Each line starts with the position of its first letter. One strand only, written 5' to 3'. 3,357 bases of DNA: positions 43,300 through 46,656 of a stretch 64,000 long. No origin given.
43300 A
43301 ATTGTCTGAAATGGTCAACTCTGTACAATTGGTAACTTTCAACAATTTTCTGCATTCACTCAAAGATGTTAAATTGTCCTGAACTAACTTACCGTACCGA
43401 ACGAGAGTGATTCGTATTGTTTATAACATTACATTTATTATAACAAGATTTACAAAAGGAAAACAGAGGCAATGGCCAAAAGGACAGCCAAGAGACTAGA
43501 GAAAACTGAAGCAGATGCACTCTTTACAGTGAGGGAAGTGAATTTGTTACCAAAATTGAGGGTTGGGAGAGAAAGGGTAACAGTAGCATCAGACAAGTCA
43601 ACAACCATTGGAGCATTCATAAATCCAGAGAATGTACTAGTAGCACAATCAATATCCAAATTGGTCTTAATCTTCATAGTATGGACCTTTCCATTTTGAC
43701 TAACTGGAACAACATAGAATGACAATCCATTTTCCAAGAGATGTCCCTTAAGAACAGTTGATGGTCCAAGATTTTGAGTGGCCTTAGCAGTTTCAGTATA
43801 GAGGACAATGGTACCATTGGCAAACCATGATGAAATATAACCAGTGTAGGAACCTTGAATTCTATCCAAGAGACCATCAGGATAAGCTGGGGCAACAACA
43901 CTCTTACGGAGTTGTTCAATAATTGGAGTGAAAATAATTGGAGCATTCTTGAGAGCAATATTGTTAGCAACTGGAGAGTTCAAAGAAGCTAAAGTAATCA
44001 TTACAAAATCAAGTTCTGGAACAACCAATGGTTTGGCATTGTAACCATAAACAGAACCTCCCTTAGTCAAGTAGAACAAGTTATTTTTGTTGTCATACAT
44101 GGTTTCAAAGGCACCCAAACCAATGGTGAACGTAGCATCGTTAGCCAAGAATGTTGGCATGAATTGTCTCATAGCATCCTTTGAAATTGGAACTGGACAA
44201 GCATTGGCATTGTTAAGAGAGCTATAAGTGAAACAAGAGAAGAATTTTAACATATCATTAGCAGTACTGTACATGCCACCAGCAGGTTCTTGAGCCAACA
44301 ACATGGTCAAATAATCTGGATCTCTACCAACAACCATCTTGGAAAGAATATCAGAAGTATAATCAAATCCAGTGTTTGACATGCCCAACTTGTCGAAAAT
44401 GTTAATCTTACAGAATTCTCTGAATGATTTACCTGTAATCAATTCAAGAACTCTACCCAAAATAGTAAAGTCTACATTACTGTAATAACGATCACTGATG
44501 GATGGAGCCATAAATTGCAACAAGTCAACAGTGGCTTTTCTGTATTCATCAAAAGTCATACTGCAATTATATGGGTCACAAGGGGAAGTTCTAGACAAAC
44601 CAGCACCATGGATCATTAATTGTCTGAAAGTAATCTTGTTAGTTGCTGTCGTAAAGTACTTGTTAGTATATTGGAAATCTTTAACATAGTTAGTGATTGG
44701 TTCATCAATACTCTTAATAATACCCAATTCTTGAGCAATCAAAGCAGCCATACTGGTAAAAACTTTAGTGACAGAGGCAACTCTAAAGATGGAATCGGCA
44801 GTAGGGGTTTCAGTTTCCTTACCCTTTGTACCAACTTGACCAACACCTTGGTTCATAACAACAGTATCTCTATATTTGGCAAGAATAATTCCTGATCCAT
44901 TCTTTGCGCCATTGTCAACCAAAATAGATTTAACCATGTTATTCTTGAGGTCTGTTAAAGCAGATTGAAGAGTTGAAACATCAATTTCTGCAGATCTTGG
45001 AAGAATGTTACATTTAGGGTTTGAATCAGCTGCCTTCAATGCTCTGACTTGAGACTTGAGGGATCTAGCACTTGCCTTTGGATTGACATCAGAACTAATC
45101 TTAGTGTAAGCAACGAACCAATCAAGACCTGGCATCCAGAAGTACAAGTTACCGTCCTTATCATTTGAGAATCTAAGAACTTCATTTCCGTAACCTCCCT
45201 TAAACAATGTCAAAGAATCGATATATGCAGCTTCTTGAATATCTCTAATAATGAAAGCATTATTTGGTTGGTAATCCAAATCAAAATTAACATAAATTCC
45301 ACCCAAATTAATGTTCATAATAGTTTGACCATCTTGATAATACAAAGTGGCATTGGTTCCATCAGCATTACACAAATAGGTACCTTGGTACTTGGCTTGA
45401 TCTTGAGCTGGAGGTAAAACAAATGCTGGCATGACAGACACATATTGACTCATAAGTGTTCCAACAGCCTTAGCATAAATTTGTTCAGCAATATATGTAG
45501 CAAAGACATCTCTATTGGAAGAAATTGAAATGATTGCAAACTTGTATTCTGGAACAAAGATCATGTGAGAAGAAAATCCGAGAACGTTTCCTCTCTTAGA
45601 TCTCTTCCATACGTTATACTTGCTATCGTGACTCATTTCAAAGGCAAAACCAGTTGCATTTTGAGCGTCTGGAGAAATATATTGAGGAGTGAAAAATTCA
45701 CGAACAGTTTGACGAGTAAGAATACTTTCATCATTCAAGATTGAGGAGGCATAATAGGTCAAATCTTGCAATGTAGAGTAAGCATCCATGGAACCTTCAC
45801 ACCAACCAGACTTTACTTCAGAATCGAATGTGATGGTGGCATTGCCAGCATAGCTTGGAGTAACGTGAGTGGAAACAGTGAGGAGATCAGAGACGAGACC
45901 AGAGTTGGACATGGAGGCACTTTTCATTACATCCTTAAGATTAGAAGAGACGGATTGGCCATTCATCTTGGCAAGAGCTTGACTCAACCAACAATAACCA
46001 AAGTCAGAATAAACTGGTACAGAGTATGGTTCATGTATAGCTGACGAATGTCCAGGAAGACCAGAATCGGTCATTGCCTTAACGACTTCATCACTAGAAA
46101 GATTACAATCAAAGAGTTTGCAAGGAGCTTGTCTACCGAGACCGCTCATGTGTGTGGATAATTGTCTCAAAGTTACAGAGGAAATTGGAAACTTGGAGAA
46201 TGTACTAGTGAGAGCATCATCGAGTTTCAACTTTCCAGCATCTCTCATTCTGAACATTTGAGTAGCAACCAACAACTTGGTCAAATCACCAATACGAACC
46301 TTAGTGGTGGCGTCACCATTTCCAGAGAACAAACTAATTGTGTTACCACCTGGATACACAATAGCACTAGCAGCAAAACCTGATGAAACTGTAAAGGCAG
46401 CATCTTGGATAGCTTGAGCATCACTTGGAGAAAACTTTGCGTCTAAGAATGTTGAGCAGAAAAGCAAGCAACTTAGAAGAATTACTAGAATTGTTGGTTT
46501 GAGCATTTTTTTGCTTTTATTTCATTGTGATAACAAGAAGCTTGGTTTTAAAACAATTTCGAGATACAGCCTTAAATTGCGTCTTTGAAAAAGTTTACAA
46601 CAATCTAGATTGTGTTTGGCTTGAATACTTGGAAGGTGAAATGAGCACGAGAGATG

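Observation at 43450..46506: Secreted, probably GPI-anchored tandem beta-lactamase-fold protein whose first domain carries Asp in place of the catalytic Ser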

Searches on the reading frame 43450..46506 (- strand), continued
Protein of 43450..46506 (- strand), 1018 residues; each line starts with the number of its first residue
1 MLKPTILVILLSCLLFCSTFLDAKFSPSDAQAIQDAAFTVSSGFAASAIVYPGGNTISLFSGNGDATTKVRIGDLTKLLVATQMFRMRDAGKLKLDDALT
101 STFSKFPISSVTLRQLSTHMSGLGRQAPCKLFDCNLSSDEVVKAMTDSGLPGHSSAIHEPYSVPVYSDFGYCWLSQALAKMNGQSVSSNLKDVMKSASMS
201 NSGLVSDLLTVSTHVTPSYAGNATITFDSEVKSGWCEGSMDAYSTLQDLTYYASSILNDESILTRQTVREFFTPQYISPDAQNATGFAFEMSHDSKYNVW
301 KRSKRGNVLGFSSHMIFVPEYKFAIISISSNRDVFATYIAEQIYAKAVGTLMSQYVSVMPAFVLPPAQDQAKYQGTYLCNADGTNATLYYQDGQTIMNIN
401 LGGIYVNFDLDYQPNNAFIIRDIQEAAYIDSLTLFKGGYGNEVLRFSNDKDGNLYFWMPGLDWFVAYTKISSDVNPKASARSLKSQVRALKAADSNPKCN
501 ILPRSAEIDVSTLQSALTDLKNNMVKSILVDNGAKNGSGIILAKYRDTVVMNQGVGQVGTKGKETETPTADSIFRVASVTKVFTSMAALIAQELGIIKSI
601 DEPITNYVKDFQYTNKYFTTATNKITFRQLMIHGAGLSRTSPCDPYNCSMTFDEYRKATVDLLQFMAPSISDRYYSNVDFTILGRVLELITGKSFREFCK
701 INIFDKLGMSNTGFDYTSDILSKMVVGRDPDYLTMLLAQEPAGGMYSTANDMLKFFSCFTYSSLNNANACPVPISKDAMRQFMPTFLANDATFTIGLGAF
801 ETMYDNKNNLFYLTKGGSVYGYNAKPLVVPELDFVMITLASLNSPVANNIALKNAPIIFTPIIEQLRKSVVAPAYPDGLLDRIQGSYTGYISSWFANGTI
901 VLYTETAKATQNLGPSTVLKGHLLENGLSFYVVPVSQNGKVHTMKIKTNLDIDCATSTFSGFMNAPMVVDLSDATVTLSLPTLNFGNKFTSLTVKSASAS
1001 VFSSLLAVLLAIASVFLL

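Call 69: find_homologous_proteins(query=P0003, max_evalue=0.00001)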
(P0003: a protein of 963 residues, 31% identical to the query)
Query P0003 (963 aa): 17 proteins with E <= 0.00001 among 8000 candidates.
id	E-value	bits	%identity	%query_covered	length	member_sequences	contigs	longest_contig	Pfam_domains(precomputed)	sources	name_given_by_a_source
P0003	0.0e+0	2148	100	100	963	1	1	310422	PF00144.30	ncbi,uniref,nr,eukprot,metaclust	ncbi:predicted protein [Naegleria gruberi]|uniref:Predicted protein n=1 Tax=Naegleria gruberi TaxID=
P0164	0.0e+0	1031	52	97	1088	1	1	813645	PF00144.30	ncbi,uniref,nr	ncbi:hypothetical protein C9374_011564 [Naegleria lovaniensis]|uniref:Beta-lactamase-related domain-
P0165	3.0e-287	974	51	96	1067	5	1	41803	PF00144.30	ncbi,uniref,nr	ncbi:hypothetical protein FDP41_013329 [Naegleria fowleri]|uniref:Beta-lactamase-related domain-cont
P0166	2.9e-30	123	35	30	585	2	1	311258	PF00144.30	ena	-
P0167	8.1e-26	109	34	29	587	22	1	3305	PF00144.30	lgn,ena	-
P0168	9.1e-26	108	33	29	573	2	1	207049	PF00144.30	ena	-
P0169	1.8e-19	88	24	33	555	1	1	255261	PF00144.30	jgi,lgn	jgi:CubicO group peptidase (beta-lactamase class C family)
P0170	1.5e-17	81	30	25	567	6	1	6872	PF00144.30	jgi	jgi:CubicO group peptidase (beta-lactamase class C family)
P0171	5.7e-17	79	28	30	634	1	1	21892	PF00144.30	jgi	jgi:CubicO group peptidase (beta-lactamase class C family)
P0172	1.2e-16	78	32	23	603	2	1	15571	PF00144.30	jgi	jgi:D-alanyl-D-alanine-carboxypeptidase/D-alanyl-D-alanine-endopeptidase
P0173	1.7e-12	64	28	26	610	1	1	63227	PF00144.30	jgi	jgi:CubicO group peptidase (beta-lactamase class C family)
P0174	9.8e-12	62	25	31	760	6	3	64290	PF00395.26,PF00144.30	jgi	jgi:CubicO group peptidase (beta-lactamase class C family)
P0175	2.1e-10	58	23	46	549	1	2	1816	PF00144.30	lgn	-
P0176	4.7e-10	56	22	37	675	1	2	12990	PF00395.26,PF00144.30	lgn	-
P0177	3.6e-8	50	30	28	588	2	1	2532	PF00144.30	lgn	-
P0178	9.3e-8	49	26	30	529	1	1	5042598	PF26335.1,PF00144.30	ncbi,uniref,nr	ncbi:uncharacterized protein N0V89_001803 [Didymosphaeria variabile]|uniref:Beta-lactamase/transpept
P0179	7.9e-6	42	23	29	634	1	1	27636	PF13354.13,PF00144.30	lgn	-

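Call 77: find_related_loci(query=A3, collection=metagenome_contigs, flank=4000)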
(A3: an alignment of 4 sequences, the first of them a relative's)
Query A3 (1018 aa) in metagenome_contigs; peptide patterns used: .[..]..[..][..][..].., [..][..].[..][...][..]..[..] (x = any residue, [..] = any of these).
368 stretches matched a pattern; 82 encode a relative of the query (tblastn E <= 1e-3); the best 80 are kept; 80 distinct loci.
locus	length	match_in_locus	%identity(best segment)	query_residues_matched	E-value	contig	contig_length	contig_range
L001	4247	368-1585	24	37-875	9e-21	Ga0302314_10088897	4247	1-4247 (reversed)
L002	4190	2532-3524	26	34-851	6e-20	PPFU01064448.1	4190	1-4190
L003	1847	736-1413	27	534-764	7e-20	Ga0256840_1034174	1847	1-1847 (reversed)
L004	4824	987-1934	30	44-785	1e-18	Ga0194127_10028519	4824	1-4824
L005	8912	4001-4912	24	66-841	3e-18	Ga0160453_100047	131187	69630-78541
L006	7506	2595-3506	26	68-859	5e-18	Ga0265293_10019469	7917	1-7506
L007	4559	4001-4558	32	44-714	9e-18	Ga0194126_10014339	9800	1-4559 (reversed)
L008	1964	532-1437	25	69-887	9e-18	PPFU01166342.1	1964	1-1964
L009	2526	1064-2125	26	1-861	1e-17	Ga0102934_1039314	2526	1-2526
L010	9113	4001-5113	24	4-887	2e-17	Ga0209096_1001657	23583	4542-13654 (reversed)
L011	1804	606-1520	25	66-842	1e-17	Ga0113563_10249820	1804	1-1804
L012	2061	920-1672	27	68-755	1e-17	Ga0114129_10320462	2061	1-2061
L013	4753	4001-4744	26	564-824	5e-17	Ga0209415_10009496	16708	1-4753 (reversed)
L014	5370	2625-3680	24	69-901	6e-17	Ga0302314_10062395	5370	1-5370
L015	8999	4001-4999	28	69-755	8e-17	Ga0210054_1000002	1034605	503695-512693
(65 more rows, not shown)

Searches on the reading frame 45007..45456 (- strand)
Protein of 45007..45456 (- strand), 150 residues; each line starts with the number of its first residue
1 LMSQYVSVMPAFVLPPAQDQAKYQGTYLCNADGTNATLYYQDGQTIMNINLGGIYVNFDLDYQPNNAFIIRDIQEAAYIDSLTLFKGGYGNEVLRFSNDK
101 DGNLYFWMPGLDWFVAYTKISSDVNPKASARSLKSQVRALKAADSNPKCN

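Call 20: search_protein_families(library=pfam, proteins=[window:45007-45456:-], max_evalue=1)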
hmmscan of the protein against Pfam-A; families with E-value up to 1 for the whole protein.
window:45007-45456:- (150 aa): 1 family
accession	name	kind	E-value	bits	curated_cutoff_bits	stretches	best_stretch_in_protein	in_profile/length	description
PF11954.13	DUF3471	-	0.2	12.6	29.3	1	15-70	7-60/103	Domain of unknown function (DUF3471)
